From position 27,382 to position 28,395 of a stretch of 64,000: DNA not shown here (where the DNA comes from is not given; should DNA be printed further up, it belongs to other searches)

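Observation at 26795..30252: Compact four-gene nucleotide-handling cassette: two dNK-like kinases, a divergent nucleoside-phosphorylase-like protein, and a phage-type dATP/dGTP diphosphohydrolase-like domain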

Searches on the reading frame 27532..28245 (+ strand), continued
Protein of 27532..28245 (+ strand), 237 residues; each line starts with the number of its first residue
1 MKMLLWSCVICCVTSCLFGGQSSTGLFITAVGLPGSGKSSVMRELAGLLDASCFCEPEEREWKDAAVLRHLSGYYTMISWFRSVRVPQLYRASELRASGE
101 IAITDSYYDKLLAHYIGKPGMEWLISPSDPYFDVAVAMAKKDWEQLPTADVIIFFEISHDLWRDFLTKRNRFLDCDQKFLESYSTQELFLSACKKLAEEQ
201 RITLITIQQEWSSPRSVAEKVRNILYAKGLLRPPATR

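Call 89: search_protein_representatives(alignment_id=A2)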
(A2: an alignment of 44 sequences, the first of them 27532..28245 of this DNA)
Query: 44 sequences, 213 profile positions. Proteins with E-value up to 0.001 (for the whole library): 423; up to 1e-10: 215; up to 1e-30: 133. The best 150 are listed.
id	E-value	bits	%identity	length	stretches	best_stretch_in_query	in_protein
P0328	1.8e-82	292.3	-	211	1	2-211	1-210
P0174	1.1e-80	286.5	-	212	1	2-212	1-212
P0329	5.6e-80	284.2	-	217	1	4-212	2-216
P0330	3.9e-79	281.4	-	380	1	3-211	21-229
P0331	9.9e-79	280.1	-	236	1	4-212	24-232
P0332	3.4e-78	278.3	-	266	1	3-211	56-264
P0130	3.4e-77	275.1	-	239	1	3-212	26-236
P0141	1.5e-76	273.0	-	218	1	4-212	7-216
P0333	1.8e-76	272.7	-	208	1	4-208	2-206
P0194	2.2e-76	272.4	-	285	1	4-212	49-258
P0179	3.5e-76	271.8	-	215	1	4-212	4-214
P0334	6.4e-76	270.9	-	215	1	3-212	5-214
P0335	3.2e-75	268.6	-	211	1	4-210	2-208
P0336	3.4e-75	268.6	-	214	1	3-212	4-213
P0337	7.5e-75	267.4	-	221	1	4-211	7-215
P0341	9.2e-73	260.6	-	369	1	4-206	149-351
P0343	3.8e-72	258.6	-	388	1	4-203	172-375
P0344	5.8e-72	258.0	-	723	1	6-187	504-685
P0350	5.4e-70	251.5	-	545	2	4-197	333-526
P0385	1.5e-56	207.6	-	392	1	3-203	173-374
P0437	5.7e-37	143.6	-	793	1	7-210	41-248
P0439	6.6e-36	140.1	-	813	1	6-212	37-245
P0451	4.7e-30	121.0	-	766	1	7-193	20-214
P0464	4.3e-25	104.8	-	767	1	12-210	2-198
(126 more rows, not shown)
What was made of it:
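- There are 133 kinase representatives at E <= 1e-30 among 1.84 billion proteins (call 89).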

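Call 90: search_protein_families(library=pfam, proteins=[P0437, P0439, P0451, P0464, P0341, P0343, P0385, P0350, P0330, P0344], max_evalue=0.001)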
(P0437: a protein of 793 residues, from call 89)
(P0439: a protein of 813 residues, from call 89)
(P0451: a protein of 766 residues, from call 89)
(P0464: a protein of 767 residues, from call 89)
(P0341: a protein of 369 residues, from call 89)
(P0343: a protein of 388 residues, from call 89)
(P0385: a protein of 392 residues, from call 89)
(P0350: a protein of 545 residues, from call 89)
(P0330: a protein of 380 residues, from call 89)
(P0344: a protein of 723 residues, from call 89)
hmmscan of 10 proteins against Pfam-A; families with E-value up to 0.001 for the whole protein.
P0437 (793 aa): 2 families
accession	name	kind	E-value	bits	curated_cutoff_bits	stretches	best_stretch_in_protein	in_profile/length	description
PF02885.22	Glycos_trans_3N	-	1.8e-06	28.1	26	1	355-414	4-63/63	Glycosyl transferase family, helical bundle domain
PF07831.19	PYNP_C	-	0.00012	22.2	27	1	716-771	3-57/75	Pyrimidine nucleoside phosphorylase C-terminal domain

P0439 (813 aa): 3 families
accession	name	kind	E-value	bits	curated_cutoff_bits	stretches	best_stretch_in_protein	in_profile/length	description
PF01712.25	dNK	-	5.1e-05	23.6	27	0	44-240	5-199/203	Deoxynucleoside kinase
PF13207.12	AAA_17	-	0.0009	20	27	0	43-65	1-23/136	AAA domain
PF13238.12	AAA_18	-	0.00091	20.1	29.4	0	43-78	4-41/128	AAA domain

P0451 (766 aa): 2 families
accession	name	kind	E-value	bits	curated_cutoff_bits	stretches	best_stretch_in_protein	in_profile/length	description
PF00591.27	Glycos_transf_3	-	1.2e-07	32.1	27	1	448-619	41-227/253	Glycosyl transferase family, a/b domain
PF02885.22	Glycos_trans_3N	-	5.7e-07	29.6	26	1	333-394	2-63/63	Glycosyl transferase family, helical bundle domain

P0464 (767 aa): 1 family
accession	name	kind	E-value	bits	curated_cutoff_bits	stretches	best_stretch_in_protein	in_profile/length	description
PF07831.19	PYNP_C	-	2.6e-05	24.2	27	1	718-751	29-63/75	Pyrimidine nucleoside phosphorylase C-terminal domain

P0341 (369 aa): 0 families

P0343 (388 aa): 1 family
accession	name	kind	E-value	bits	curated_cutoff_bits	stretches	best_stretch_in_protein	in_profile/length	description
PF13521.12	AAA_28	-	0.00013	22.7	27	1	179-353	4-153/164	AAA domain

P0385 (392 aa): 3 families
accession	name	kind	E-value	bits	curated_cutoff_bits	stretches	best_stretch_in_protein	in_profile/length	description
PF13521.12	AAA_28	-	7e-07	30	27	1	179-266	2-90/164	AAA domain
PF00005.33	ABC_tran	-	0.00017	22.6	25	1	174-201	9-36/137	ABC transporter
PF13401.12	AAA_22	-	0.00019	22.2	27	1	176-205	5-37/130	AAA domain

P0350 (545 aa): 1 family
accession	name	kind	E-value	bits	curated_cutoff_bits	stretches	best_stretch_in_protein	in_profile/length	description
PF13521.12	AAA_28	-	0.00016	22.3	27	0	338-416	2-81/164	AAA domain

P0330 (380 aa): 4 families
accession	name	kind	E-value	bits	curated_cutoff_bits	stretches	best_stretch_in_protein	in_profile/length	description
PF00383.29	dCMP_cyt_deam_1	-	1.4e-17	63.9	25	1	249-350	6-95/102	Cytidine and deoxycytidylate deaminase zinc-binding region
PF08211.18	dCMP_cyt_deam_2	-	8.6e-07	29.7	25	1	247-321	41-115/130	Cytidine and deoxycytidylate deaminase zinc-binding region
PF13671.12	AAA_33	-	0.00058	20.6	27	0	26-46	1-21/143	AAA domain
PF13207.12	AAA_17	-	0.00062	20.5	27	0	30-48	1-19/136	AAA domain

P0344 (723 aa): 2 families
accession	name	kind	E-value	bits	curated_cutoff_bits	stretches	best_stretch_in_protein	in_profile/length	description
PF01966.28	HD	-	9.4e-08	32.8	22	1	61-144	1-62/116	HD domain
PF24391.1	HD-CE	-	0.00039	20.6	27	1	62-183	9-106/263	HD-CE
